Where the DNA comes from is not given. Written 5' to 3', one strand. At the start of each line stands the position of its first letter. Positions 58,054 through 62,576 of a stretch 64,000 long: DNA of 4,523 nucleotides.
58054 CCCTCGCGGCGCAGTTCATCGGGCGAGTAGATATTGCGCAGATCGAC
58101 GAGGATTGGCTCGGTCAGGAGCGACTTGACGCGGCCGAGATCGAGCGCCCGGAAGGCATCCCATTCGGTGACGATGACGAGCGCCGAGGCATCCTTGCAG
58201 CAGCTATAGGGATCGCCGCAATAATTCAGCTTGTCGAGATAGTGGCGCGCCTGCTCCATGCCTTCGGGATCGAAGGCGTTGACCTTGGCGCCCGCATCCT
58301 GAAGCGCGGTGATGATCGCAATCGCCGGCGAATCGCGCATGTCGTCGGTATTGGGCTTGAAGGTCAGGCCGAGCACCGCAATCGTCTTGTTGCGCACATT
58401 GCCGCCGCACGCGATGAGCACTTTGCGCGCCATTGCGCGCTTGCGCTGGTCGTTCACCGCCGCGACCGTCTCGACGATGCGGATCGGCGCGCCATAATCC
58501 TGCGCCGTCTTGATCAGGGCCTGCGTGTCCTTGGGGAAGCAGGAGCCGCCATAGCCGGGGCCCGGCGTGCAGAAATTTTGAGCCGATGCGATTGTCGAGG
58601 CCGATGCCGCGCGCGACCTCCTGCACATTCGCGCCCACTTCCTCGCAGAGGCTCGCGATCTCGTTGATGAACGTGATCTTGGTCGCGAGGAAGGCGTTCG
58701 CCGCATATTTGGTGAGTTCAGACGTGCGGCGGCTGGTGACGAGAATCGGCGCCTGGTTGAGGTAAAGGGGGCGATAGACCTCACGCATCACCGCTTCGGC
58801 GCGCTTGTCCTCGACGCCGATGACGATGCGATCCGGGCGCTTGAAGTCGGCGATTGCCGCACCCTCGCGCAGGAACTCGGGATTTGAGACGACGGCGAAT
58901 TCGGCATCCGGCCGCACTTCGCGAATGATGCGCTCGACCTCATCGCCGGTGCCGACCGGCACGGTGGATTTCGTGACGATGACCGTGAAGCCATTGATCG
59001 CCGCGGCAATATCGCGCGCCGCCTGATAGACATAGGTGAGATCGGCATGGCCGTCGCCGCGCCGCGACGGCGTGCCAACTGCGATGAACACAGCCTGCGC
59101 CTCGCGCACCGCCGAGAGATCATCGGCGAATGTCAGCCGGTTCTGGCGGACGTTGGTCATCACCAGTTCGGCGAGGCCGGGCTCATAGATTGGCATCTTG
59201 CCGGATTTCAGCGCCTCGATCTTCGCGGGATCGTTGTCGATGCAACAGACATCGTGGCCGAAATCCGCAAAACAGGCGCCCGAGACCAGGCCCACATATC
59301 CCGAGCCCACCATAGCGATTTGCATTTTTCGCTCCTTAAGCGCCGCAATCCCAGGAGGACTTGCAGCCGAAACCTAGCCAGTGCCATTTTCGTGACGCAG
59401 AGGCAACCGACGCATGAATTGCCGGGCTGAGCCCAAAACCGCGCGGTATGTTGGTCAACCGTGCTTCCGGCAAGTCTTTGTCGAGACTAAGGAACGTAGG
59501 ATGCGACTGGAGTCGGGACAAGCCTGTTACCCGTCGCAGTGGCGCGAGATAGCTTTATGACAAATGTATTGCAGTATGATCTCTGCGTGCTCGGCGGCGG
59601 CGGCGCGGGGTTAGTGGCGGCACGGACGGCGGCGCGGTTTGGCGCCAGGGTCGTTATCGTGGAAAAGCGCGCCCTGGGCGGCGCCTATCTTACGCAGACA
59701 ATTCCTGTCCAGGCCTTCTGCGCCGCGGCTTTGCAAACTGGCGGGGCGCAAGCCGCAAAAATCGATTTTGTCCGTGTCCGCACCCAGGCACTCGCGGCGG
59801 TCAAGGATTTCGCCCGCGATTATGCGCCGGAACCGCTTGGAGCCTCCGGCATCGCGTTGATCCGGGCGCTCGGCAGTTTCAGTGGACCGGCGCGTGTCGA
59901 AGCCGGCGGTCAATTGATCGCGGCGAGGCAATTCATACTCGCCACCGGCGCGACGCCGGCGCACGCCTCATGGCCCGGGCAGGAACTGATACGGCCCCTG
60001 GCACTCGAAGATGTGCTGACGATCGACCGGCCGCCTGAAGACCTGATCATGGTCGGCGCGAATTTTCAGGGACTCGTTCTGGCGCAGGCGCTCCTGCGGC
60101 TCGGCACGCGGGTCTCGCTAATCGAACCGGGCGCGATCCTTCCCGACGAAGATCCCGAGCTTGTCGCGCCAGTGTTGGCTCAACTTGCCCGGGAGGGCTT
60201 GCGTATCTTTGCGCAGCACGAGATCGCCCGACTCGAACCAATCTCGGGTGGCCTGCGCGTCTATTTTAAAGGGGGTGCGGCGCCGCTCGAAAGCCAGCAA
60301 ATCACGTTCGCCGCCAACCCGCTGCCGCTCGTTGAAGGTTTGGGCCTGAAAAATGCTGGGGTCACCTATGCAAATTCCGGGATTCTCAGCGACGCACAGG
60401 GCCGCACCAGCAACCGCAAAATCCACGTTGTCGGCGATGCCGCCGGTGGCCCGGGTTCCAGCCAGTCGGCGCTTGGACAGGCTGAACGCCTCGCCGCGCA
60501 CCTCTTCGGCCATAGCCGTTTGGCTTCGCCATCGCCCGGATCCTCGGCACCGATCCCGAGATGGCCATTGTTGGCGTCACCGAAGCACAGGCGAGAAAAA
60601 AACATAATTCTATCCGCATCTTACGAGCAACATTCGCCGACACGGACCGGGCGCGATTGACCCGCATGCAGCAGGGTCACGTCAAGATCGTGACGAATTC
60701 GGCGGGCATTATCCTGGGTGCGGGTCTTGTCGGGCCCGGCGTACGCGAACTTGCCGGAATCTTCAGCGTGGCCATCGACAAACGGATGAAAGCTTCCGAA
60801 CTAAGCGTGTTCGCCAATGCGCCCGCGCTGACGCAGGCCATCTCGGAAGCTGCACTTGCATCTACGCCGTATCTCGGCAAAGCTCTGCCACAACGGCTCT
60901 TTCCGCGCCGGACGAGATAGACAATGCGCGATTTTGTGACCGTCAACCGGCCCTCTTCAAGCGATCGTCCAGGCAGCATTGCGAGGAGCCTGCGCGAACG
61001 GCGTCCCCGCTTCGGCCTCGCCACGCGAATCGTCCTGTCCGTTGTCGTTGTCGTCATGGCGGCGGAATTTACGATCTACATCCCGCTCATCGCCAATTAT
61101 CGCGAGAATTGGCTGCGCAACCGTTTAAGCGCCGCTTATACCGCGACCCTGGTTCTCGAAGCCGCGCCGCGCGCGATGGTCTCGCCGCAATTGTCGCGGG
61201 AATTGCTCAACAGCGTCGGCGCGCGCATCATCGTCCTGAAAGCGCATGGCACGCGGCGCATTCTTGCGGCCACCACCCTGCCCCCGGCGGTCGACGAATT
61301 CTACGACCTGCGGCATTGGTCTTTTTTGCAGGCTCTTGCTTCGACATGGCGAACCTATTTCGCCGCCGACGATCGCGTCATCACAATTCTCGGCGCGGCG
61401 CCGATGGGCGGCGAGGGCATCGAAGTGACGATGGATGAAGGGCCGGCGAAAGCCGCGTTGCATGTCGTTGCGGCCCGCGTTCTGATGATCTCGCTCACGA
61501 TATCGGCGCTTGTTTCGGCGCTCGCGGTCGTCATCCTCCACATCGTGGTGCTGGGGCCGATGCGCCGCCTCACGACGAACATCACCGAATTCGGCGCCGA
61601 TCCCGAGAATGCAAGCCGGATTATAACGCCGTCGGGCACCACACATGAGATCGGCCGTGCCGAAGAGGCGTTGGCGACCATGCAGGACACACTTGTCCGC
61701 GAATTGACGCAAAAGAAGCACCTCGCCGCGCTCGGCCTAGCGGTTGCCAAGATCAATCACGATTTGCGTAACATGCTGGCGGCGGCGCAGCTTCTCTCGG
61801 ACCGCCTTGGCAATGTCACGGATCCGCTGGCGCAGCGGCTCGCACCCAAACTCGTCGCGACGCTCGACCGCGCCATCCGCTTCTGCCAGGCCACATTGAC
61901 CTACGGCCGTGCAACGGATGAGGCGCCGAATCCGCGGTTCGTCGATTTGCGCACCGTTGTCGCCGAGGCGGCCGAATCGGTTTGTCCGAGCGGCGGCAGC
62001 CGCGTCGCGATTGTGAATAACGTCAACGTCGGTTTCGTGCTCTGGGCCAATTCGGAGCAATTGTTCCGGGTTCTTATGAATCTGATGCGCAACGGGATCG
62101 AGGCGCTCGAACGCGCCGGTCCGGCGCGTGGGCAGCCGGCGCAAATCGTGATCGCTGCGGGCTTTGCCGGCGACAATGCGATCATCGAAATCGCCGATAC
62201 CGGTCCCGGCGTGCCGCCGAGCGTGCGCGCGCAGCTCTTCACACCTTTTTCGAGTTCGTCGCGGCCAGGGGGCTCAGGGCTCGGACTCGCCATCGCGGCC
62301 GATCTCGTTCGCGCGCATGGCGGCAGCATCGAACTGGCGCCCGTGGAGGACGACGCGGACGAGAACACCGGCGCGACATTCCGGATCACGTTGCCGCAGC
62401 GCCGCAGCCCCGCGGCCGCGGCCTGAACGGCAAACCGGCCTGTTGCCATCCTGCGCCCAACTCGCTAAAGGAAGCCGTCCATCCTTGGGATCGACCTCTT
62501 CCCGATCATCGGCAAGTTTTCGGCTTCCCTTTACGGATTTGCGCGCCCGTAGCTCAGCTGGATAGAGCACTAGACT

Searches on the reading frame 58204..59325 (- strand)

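Call 92: search_protein_families(library=pfam, proteins=[window:58204-59325:-], max_evalue=0.00001)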
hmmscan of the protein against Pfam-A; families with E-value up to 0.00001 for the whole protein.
window:58204-59325:- (373 aa): 2 families
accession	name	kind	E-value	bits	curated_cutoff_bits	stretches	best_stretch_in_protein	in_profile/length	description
PF03721.20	UDPG_MGDP_dh_N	-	2.9e-65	219.8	27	1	1-183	1-187/187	UDP-glucose/GDP-mannose dehydrogenase family, NAD binding domain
PF00984.24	UDPG_MGDP_dh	-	1.9e-21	76.4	25.4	1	200-256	1-57/94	UDP-glucose/GDP-mannose dehydrogenase family, central domain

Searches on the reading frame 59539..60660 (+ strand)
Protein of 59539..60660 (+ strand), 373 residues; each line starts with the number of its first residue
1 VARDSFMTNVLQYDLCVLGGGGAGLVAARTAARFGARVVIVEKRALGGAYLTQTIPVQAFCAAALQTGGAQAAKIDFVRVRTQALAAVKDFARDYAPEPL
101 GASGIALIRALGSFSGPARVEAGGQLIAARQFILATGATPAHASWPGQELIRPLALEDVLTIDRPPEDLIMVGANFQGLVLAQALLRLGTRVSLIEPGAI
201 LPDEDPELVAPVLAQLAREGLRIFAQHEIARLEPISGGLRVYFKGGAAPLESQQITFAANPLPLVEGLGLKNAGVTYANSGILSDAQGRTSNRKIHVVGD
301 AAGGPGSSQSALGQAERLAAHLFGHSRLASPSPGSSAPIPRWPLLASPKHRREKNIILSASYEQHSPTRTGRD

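Call 92: search_protein_families(library=pfam, proteins=[window:59539-60660:+], max_evalue=0.00001)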
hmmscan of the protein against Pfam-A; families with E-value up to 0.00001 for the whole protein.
window:59539-60660:+ (373 aa): 5 families
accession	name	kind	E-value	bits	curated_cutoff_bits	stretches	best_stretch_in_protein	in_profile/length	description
PF07992.20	Pyr_redox_2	-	4.5e-30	105.5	26.1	1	13-315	1-291/291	Pyridine nucleotide-disulphide oxidoreductase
PF00070.33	Pyr_redox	-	1.1e-10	42.3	22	1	169-238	2-72/82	Pyridine nucleotide-disulphide oxidoreductase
PF13450.12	NAD_binding_8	-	2.4e-07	31.3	21.9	0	17-52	1-37/68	NAD(P)-binding Rossmann-like domain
PF12831.13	FAD_oxidored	-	3.3e-07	30.4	27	1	14-54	1-41/416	FAD dependent oxidoreductase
PF13738.12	Pyr_redox_3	-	1.4e-06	28.3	30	0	120-246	116-252/305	Pyridine nucleotide-disulphide oxidoreductase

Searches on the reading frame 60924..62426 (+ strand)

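Call 92: search_protein_families(library=pfam, proteins=[window:60924-62426:+], max_evalue=0.00001)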
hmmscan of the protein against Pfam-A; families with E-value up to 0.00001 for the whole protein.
window:60924-62426:+ (500 aa): 1 family
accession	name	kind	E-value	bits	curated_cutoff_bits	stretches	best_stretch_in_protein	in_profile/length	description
PF02518.31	HATPase_c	-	1.1e-21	77.8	26.4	1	376-493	2-110/111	Histidine kinase-, DNA gyrase B-, and HSP90-like ATPase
